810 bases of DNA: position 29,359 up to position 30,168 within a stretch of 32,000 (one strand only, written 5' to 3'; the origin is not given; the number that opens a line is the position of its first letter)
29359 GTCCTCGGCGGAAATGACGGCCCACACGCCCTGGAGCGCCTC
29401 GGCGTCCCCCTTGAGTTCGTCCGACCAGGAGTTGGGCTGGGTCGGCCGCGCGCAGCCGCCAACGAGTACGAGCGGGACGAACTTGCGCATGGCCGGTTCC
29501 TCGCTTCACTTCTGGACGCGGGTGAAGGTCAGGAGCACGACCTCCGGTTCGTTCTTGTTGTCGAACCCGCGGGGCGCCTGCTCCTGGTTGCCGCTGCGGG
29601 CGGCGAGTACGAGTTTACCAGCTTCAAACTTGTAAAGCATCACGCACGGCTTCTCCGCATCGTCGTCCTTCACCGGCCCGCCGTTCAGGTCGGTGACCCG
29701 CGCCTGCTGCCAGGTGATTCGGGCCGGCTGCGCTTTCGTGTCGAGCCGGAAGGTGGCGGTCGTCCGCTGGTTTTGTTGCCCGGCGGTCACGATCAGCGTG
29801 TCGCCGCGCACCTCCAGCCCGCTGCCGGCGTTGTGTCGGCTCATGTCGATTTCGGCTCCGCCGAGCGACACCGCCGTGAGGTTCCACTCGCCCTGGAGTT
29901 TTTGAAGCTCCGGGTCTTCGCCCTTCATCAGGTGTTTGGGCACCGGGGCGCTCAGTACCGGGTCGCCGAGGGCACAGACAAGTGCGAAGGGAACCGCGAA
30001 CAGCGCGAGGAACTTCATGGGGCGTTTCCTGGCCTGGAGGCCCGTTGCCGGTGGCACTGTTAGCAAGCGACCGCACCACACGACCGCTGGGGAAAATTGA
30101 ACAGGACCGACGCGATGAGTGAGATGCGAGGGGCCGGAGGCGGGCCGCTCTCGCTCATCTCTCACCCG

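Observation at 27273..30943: Array of TIGR03067-like small paralogs inserted between DUF58 and the BatA-like VWA gene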

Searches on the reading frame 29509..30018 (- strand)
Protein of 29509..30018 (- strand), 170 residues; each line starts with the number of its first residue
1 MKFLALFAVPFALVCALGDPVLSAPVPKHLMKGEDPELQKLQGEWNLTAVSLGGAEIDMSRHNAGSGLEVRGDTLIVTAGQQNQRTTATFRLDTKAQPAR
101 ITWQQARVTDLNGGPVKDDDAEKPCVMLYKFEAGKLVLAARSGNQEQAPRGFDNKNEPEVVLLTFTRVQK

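Call 6: search_protein_families(library=ncbifam, proteins=[window:29509-30018:-], max_evalue=0.01)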
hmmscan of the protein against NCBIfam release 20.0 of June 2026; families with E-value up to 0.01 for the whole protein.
window:29509-30018:- (170 aa): 1 family
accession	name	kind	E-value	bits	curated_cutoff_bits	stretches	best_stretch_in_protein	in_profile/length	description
TIGR03067.1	Planc_TIGR03067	domain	5.6e-28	97.3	40.15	1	36-153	2-107/107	TIGR03067 domain-containing protein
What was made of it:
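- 29506..30018 (-): Copy A (GobsT_30510), a Sec-signal type TIGR03067 protein. 97.3 bits (call 6).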

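Call 7: search_protein_families(library=pfam, proteins=[window:29509-30018:-], max_evalue=0.01)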
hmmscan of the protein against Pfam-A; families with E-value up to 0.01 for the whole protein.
window:29509-30018:- (170 aa): 0 families

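Call 20: find_homologous_proteins(query=window:29509-30018:-, max_evalue=0.001)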
Query window:29509-30018:- (170 aa): 3 proteins with E <= 0.001 among 182 candidates.
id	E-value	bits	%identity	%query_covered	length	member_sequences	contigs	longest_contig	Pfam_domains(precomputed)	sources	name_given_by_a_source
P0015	8.2e-108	375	100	100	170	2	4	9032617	-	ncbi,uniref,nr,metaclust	ncbi:hypothetical protein GobsT_30510 [Gemmata obscuriglobus]|uniref:TIGR03067 domain-containing pro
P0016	1.5e-51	192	58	100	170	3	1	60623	-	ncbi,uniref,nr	ncbi:TIGR03067 domain-containing protein [Gemmata sp. JC717]|uniref:TIGR03067 domain-containing prot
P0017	1.3e-32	131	45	100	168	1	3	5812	-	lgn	-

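Call 24: find_homologous_proteins(query=A2, max_evalue=0.001)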
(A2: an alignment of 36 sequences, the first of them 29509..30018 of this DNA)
Query A2 (36 sequences) (170 aa, profile of the alignment): 81 proteins with E <= 0.001 among 8000 candidates.
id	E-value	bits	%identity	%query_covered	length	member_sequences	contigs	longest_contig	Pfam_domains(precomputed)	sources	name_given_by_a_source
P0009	1.5e-50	189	27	54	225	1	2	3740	-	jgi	jgi:uncharacterized protein (TIGR03067 family)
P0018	1.4e-49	186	28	41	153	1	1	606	-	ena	-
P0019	3.1e-49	184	27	34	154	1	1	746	-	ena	-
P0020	4.0e-49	184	27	41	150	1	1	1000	-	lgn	-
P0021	5.1e-49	184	29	32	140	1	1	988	-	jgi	jgi:uncharacterized protein (TIGR03067 family)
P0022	9.0e-48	180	25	75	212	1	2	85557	-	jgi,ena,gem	-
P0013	3.1e-47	178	26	64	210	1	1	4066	-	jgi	jgi:uncharacterized protein (TIGR03067 family)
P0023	3.9e-47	178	29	36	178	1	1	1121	-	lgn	-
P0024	5.9e-47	177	34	38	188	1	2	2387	-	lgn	-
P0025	1.1e-46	176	26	41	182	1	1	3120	-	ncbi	-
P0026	1.5e-46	176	24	75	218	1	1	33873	-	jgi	jgi:uncharacterized protein (TIGR03067 family)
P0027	1.6e-46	176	25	32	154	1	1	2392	-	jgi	jgi:uncharacterized protein (TIGR03067 family)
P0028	2.3e-46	175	28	36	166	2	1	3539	-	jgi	-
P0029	4.6e-46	174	33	32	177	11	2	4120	-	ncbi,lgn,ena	-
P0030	8.1e-46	173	29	39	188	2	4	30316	-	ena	-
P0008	1.3e-45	173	29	32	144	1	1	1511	-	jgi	jgi:uncharacterized protein (TIGR03067 family)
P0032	1.5e-45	173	24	39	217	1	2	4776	-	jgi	jgi:uncharacterized protein (TIGR03067 family)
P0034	3.4e-45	171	30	76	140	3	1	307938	-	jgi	jgi:uncharacterized protein (TIGR03067 family)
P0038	1.3e-44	169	29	36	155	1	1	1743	-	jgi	jgi:uncharacterized protein (TIGR03067 family)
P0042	2.7e-43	165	32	38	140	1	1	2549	-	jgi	jgi:uncharacterized protein (TIGR03067 family)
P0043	7.0e-43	164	31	58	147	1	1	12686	-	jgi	jgi:uncharacterized protein (TIGR03067 family)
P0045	2.9e-42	162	26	81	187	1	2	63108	-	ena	-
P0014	4.2e-42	161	22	37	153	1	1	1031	-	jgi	jgi:uncharacterized protein (TIGR03067 family)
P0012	4.4e-42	161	26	58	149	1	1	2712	-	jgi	jgi:uncharacterized protein (TIGR03067 family)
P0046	5.9e-42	161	25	66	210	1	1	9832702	-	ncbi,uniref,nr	ncbi:TIGR03067 domain-containing protein [Frigoriglobus tundricola]|uniref:TIGR03067 domain-containi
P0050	4.9e-41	158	30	59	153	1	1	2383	-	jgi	jgi:uncharacterized protein (TIGR03067 family)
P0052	2.4e-40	156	28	38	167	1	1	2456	-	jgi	jgi:uncharacterized protein (TIGR03067 family)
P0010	4.4e-40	155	26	57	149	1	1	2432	-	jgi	jgi:uncharacterized protein (TIGR03067 family)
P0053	7.3e-40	154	33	34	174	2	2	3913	-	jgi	jgi:uncharacterized protein (TIGR03067 family)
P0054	7.5e-40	154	24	55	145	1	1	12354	-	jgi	jgi:uncharacterized protein (TIGR03067 family)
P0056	3.8e-39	152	24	74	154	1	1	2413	-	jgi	jgi:uncharacterized protein (TIGR03067 family)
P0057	4.2e-39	152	28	81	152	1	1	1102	-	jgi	jgi:uncharacterized protein (TIGR03067 family)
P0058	2.0e-38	149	25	82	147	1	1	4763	-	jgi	jgi:uncharacterized protein (TIGR03067 family)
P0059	1.6e-37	146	31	38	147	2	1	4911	-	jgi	jgi:uncharacterized protein (TIGR03067 family)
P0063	2.9e-37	146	32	36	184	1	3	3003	-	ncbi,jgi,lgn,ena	jgi:uncharacterized protein (TIGR03067 family)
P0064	1.3e-36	143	25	83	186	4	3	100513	-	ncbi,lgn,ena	-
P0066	3.2e-35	139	23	74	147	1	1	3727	-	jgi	jgi:uncharacterized protein (TIGR03067 family)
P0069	2.9e-34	136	27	97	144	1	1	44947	-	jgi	jgi:uncharacterized protein (TIGR03067 family)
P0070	1.4e-33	134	22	43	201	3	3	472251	-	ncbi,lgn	-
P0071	2.3e-33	133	29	51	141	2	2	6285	-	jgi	jgi:uncharacterized protein (TIGR03067 family)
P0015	3.3e-33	132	100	100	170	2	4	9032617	-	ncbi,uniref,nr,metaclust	ncbi:hypothetical protein GobsT_30510 [Gemmata obscuriglobus]|uniref:TIGR03067 domain-containing pro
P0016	8.4e-33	131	58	100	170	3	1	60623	-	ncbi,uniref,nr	ncbi:TIGR03067 domain-containing protein [Gemmata sp. JC717]|uniref:TIGR03067 domain-containing prot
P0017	4.3e-27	112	45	100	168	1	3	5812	-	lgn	-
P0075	9.6e-26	108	-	-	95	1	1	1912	-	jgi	jgi:uncharacterized protein (TIGR03067 family)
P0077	9.5e-25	105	44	98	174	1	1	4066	-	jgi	jgi:uncharacterized protein (TIGR03067 family)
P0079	7.1e-19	86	-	-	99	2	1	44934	-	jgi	jgi:uncharacterized protein (TIGR03067 family)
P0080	1.2e-18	85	23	76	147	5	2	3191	-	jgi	jgi:uncharacterized protein (TIGR03067 family)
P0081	2.0e-17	81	27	88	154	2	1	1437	-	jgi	jgi:uncharacterized protein (TIGR03067 family)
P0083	1.6e-11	62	29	54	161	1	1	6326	-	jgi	jgi:uncharacterized protein (TIGR03067 family)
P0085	5.7e-4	37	28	36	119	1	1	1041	-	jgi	jgi:uncharacterized protein (TIGR03067 family)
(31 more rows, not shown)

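Call 37: predict_structure(alignment_id=A4)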
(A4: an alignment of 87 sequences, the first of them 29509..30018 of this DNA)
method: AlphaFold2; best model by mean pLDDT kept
length: 170 residues; sequences in the alignment: 87
mean_pLDDT: 84.4   pTM: 0.75
mean pLDDT of the five models: 84.4, 84.3, 84.3, 83.2, 81.8
residues with pLDDT >= 90: 117; 70-90: 18; 50-70: 12; < 50: 23
segments of 3 or more residues with pLDDT < 50: 1-9, 14-23
pLDDT, mean of each block of 10 residues (from residue 1): 42 44 52 77 96 92 85 96 95 96 97 94 95 97 92 93 93
secondary structure, 60 per line:
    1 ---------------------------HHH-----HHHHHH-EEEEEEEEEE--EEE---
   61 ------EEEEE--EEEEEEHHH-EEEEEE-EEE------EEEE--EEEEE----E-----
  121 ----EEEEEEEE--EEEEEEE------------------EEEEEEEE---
elements in order: H36-41 E43-52 E55-57 E67-71 E74-79 E84-89 E91-93 E100-103 E106-110 E125-132 E135-141 E160-167

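Call 39: search_protein_representatives(alignment_id=A4)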
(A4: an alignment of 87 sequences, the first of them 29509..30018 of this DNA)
Query: 87 sequences, 157 profile positions. Proteins with E-value up to 0.001 (for the whole library): 20635; up to 1e-10: 7658; up to 1e-30: 199. The best 150 are listed.
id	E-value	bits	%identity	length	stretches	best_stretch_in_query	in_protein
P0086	4.4e-126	432.4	-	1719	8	29-153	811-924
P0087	2.1e-87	306.8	-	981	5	28-155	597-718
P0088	5.3e-74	263.2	-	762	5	23-155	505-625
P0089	7.1e-70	249.8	-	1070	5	5-155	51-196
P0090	5.7e-69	246.8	-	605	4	2-155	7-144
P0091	2.6e-65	235.0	-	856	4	30-156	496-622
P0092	5.0e-62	224.3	-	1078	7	26-155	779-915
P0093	2.3e-58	212.4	-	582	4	26-154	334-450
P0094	4.4e-58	211.5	-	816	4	18-155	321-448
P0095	6.2e-58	211.0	-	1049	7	17-134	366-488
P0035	6.7e-57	207.6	-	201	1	2-156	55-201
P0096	9.0e-57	207.2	-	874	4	5-155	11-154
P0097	1.1e-56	206.9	-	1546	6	30-125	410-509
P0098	5.6e-56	204.6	-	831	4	26-155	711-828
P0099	1.1e-55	203.7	-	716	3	24-155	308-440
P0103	4.3e-54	198.5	-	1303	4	30-156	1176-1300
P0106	9.3e-53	194.2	-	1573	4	25-154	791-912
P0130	8.1e-45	168.4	-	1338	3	24-153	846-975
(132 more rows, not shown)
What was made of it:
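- The family is very large: 20,635 clusters at 50% identity (call 39).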

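Call 40: search_protein_families(library=pfam, proteins=[P0086, P0087, P0089, P0097, P0103, P0106, P0130], max_evalue=0.001)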
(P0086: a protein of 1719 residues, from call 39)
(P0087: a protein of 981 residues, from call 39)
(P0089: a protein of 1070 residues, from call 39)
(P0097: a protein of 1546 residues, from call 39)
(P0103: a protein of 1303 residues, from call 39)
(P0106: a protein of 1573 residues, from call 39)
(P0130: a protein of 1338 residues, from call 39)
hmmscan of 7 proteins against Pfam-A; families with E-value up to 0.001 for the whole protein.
P0086 (1719 aa): 2 families
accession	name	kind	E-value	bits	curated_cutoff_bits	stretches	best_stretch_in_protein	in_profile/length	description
PF07596.16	SBP_bac_10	-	2.1e-49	169.4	23.3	2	1245-1376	12-179/268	Protein of unknown function (DUF1559)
PF13648.12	Lipocalin_4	-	3e-16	60.5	22.4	0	1111-1193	1-89/89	Lipocalin-like domain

P0087 (981 aa): 4 families
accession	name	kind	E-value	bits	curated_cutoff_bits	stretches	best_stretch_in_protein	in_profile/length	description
PF08281.18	Sigma70_r4_2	-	1.1e-13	51.1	25.7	1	142-192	4-54/54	Sigma-70, region 4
PF13648.12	Lipocalin_4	-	2.7e-10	41.4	22.4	0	867-945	1-87/89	Lipocalin-like domain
PF04542.20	Sigma70_r2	-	1.9e-09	37.6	24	1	46-113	1-70/71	Sigma-70 region 2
PF04545.22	Sigma70_r4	-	1.7e-08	34.3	24.1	1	146-193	2-49/50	Sigma-70, region 4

P0089 (1070 aa): 3 families
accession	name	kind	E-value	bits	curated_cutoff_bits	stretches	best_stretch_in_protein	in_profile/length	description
PF07596.16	SBP_bac_10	-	1.4e-30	107.7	23.3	1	854-1001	9-180/268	Protein of unknown function (DUF1559)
PF13648.12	Lipocalin_4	-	2e-06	29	22.4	0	242-327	1-88/89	Lipocalin-like domain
PF16369.11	GH43_C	-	3.3e-05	24.8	23.4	0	715-783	11-64/100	C-terminal lipocalin-like domain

P0097 (1546 aa): 2 families
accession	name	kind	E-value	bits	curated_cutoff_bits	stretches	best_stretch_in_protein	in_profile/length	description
PF05569.17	Peptidase_M56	-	4.3e-30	105.3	31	1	127-325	69-272/296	BlaR1 peptidase M56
PF22942.1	DUF7025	-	0.00054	20.6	27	0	1144-1182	50-88/100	Domain of unknown function (DUF7025)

P0103 (1303 aa): 5 families
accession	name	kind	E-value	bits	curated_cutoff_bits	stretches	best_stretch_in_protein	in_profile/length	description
PF00069.31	Pkinase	-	3.2e-53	181.3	31.7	1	110-377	1-254/263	Protein kinase domain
PF07714.23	PK_Tyr_Ser-Thr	-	4e-30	105.4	23.1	1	112-375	3-249/258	Protein tyrosine and serine/threonine kinase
PF03109.22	ABC1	-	4.4e-10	39.5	22.9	1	183-260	143-219/244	ABC1 atypical kinase-like domain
PF01636.29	APH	-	5.1e-06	26.9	23.2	0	224-257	165-199/239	Phosphotransferase enzyme family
PF01163.29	RIO1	-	9.3e-06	25.8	22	1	146-253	46-149/187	RIO domain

P0106 (1573 aa): 4 families
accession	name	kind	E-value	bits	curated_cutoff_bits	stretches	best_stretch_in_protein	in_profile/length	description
PF00069.31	Pkinase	-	4.1e-53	180.9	31.7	1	46-331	1-260/263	Protein kinase domain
PF07714.23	PK_Tyr_Ser-Thr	-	5e-34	118.2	23.1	1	48-325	3-251/258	Protein tyrosine and serine/threonine kinase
PF07596.16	SBP_bac_10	-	5.8e-25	89.3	23.3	1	1368-1503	2-177/268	Protein of unknown function (DUF1559)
PF01636.29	APH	-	1.9e-06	28.2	23.2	1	88-213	37-197/239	Phosphotransferase enzyme family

P0130 (1338 aa): 3 families
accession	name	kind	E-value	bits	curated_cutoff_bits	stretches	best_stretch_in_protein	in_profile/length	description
PF13365.12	Trypsin_2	-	6.7e-29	101.9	27.6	1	255-404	1-144/144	Trypsin-like peptidase domain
PF00089.32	Trypsin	-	3e-17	63.6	20.6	1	255-419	27-209/220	Trypsin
PF17164.10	DUF5122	-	9e-05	23.1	27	0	920-940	9-32/36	Domain of unknown function (DUF5122) beta-propeller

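Call 41: fold_search(model_id=the predicted structure, library=pdb)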
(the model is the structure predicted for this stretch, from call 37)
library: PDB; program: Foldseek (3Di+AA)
matches with E <= 10: 865; with E <= 0.001: 0
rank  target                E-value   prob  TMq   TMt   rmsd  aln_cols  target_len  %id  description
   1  1sy0                  6.2e-03  1.00  0.43  0.41   6.3       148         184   11  1.15 A Crystal Structure of T121V Mutant of Nitrophorin 4 from Rhodnius Prolixus (released 2004-06-08)
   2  4nw4                  7.7e-03  1.00  0.44  0.29   6.2       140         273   11  Crystal structure of a DUF4822 family protein (EF0375) from Enterococcus faecalis V583 at 1.85 A resolution (released 2014-02-19)
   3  1dc9                  9.6e-03  0.97  0.33  0.41   7.6       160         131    9  PROPERTIES AND CRYSTAL STRUCTURE OF A BETA-BARREL FOLDING MUTANT, V60N INTESTINAL FATTY ACID BINDING PROTEIN (IFABP) (released 2000-03-20)
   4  7qh3_C                1.2e-02  0.85  0.32  0.38   8.0       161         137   12  Crystal structure of the anti-sigma factor RsfG from Streptomyces tsukubaensis NRRL18488 (released 2022-12-21)
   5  6xuw                  1.6e-02  0.95  0.33  0.41   9.9       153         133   15  Human myelin protein P2 mutant L27D (released 2020-04-08)
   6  1lpj                  1.7e-02  0.92  0.32  0.39  11.3       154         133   14  Human cRBP IV (released 2003-01-14)
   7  4azq                  2.0e-02  0.98  0.37  0.45   9.9       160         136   14  Murine epidermal fatty acid-binding protein (FABP5) in complex with the endocannabinoid 2-arachidonoylglycerol (released 2013-08-14)
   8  4qrl                  2.2e-02  1.00  0.43  0.63   4.6       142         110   12  Crystal structure of a lipocalin-like protein (BACUNI_01346) from Bacteroides uniformis ATCC 8492 at 1.79 A resolution (released 2014-08-27)
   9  4lkt_C                2.2e-02  0.94  0.35  0.42  11.3       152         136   16  Crystal Structure of Human Epidermal Fatty Acid Binding Protein (FABP5) in Complex with Linoleic Acid (released 2014-03-26)
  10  5ura_B                2.3e-02  0.95  0.37  0.43   6.2       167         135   10  Enantiomer-Specific Binding of the Potent Antinociceptive Agent SBFI-26 to Anandamide transporters FABP7 (released 2017-08-23)
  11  1exs                  2.3e-02  0.60  0.25  0.27  13.7       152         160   14  STRUCTURE OF PORCINE BETA-LACTOGLOBULIN (released 2000-11-15)
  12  7zgn_B                2.3e-02  0.20  0.16  0.08  15.7       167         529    9  Plant/insect N-glycan active PNGase (released 2022-09-07)
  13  1np4                  2.4e-02  0.97  0.40  0.37   6.8       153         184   10  CRYSTAL STRUCTURE OF NITROPHORIN 4 FROM RHODNIUS PROLIXUS (released 1998-08-05)
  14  3nr3                  2.4e-02  0.91  0.35  0.42  10.0       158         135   13  Crystal Structure of Human Peripheral Myelin Protein 2 (released 2010-08-04)
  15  7qh3_A                2.4e-02  0.60  0.27  0.33  10.6       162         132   15  Crystal structure of the anti-sigma factor RsfG from Streptomyces tsukubaensis NRRL18488 (released 2022-12-21)
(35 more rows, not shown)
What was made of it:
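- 29506..30018 (-): AF2 pLDDT 84.4 with lipocalin-like Foldseek hits (calls 37, 41).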

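Call 52: search_protein_families(library=pfam, alignment_id=A5, max_evalue=0.00001)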
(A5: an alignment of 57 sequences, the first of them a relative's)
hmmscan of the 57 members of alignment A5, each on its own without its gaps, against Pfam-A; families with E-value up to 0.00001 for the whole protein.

A. member 1, P0086 (1719 aa): 2 families
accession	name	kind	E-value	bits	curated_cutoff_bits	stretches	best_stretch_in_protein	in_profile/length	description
PF07596.16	SBP_bac_10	-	2.1e-49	169.4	23.3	2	1245-1376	12-179/268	Protein of unknown function (DUF1559)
PF13648.12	Lipocalin_4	-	3e-16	60.5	22.4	0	1111-1193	1-89/89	Lipocalin-like domain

B. families by the number of members that match (of 57 scanned): 50 families (the first 25 are shown)
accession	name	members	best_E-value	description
PF13648.12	Lipocalin_4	19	3.7e-17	Lipocalin-like domain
PF08281.18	Sigma70_r4_2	15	2.2e-16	Sigma-70, region 4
PF04545.22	Sigma70_r4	15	3.8e-13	Sigma-70, region 4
PF04542.20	Sigma70_r2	13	8.7e-11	Sigma-70 region 2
PF07596.16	SBP_bac_10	8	2.1e-49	Protein of unknown function (DUF1559)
PF00069.31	Pkinase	6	3.2e-53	Protein kinase domain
PF07714.23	PK_Tyr_Ser-Thr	6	5e-34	Protein tyrosine and serine/threonine kinase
PF03109.22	ABC1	4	4.4e-10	ABC1 atypical kinase-like domain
PF05569.17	Peptidase_M56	2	2.1e-32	BlaR1 peptidase M56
PF13365.12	Trypsin_2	2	6.7e-29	Trypsin-like peptidase domain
PF00089.32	Trypsin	2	3e-17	Trypsin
PF16576.10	HlyD_D23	2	1.7e-09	Barrel-sandwich domain of CusB or HlyD membrane-fusion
PF01636.29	APH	2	1.9e-06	Phosphotransferase enzyme family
PF25174.1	Beta-prop_THOC3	1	1.4e-43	THOC3 beta-propeller domain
PF00400.38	WD40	1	1.3e-39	WD domain, G-beta repeat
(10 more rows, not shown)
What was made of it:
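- Closest known: Bacterial lipocalin-like domains. Same: Tandem T repeats add up to Lipocalin_4 matches (calls 40, 52).
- Multi-copy relatives add up to Pfam Lipocalin_4 matches (calls 40, 52). Of 57 multidomain relatives, 15 carry sigma-70 r2/r4, 6 carry protein kinase domains and 2 carry BlaR1 M56 (calls 40, 52).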

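Call 61: find_encoding_contigs(protein=P0070, flank=5000, max_places=2)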
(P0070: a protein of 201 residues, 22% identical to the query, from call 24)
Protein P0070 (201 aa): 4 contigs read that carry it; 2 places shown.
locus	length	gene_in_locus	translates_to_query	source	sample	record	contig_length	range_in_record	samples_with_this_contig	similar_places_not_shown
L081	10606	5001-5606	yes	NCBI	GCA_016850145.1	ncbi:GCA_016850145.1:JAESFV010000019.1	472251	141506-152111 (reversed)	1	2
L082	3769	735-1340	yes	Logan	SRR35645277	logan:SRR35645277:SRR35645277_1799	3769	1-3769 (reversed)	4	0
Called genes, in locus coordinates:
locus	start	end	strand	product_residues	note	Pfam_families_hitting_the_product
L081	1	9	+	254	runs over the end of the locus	-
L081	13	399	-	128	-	-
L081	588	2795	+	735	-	PF13089:PP_kinase_N, PF13091:PLDc_2 (faint), PF02503:PP_kinase, PF17941:PP_kinase_C_1, PF13090:PP_kinase_C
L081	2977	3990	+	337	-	PF20030:bpMoxR, PF00004:AAA (faint), PF07726:AAA_3, PF07728:AAA_5, PF17863:AAA_lid_2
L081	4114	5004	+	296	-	PF01882:DUF58, PF13519:VWA_2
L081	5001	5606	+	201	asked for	-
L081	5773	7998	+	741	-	PF07584:BatA, PF13519:VWA_2, PF07705:CARDB (weak)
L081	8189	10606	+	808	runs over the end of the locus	-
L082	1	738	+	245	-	?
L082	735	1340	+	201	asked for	-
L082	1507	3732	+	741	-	PF07584:BatA, PF13519:VWA_2, PF07705:CARDB (weak)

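Call 62: find_encoding_contigs(protein=P0064, flank=5000, max_places=2)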
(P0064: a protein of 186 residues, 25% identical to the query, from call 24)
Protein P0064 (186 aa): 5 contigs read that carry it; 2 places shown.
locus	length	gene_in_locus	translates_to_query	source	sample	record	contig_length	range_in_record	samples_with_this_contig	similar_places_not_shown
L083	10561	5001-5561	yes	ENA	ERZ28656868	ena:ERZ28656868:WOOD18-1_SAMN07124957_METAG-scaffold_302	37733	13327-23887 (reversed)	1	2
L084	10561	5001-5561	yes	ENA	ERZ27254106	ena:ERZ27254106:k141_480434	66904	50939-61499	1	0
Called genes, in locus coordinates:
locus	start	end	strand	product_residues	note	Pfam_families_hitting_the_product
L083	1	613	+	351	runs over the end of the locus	PF13676:TIR_2, PF08238:Sel1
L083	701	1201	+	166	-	PF12728:HTH_17 (faint)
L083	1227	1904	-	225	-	-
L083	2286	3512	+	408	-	PF20030:bpMoxR, PF00004:AAA (faint), PF07726:AAA_3, PF07728:AAA_5, PF17863:AAA_lid_2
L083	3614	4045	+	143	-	PF05635:23S_rRNA_IVP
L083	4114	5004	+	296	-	PF01882:DUF58, PF13519:VWA_2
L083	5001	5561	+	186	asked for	-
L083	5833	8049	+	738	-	PF07584:BatA, PF13519:VWA_2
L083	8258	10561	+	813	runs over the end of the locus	-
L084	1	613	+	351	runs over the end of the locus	PF13676:TIR_2, PF08238:Sel1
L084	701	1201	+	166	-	PF12728:HTH_17 (faint)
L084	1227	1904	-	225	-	-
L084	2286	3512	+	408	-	PF20030:bpMoxR, PF00004:AAA (faint), PF07726:AAA_3, PF07728:AAA_5, PF17863:AAA_lid_2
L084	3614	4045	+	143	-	PF05635:23S_rRNA_IVP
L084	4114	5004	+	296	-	PF01882:DUF58, PF13519:VWA_2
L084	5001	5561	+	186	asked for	-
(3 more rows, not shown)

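Call 63: find_encoding_contigs(protein=P0045, flank=5000, max_places=2)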
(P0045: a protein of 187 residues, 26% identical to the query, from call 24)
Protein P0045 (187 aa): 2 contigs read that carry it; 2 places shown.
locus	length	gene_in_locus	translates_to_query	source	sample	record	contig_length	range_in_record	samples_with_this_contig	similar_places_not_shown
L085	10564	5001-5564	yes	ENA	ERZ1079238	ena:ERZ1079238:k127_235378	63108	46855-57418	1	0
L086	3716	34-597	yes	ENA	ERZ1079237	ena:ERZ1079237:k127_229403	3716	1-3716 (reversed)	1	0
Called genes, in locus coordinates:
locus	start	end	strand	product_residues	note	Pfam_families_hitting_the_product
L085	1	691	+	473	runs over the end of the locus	PF12697:Abhydrolase_6 (weak)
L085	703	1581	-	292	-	PF22558:REase-ARP, PF20796:PDDEXK_13 (faint)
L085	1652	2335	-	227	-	PF11154:DUF2934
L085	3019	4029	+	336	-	PF20030:bpMoxR, PF00004:AAA (faint), PF07726:AAA_3, PF07728:AAA_5, PF17863:AAA_lid_2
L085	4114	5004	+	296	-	PF01882:DUF58, PF13519:VWA_2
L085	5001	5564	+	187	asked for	-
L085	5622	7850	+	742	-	PF07584:BatA, PF13519:VWA_2, PF07705:CARDB (faint)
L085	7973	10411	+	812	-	-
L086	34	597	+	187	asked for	-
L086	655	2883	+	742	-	PF07584:BatA, PF13519:VWA_2, PF07705:CARDB (faint)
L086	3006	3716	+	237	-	?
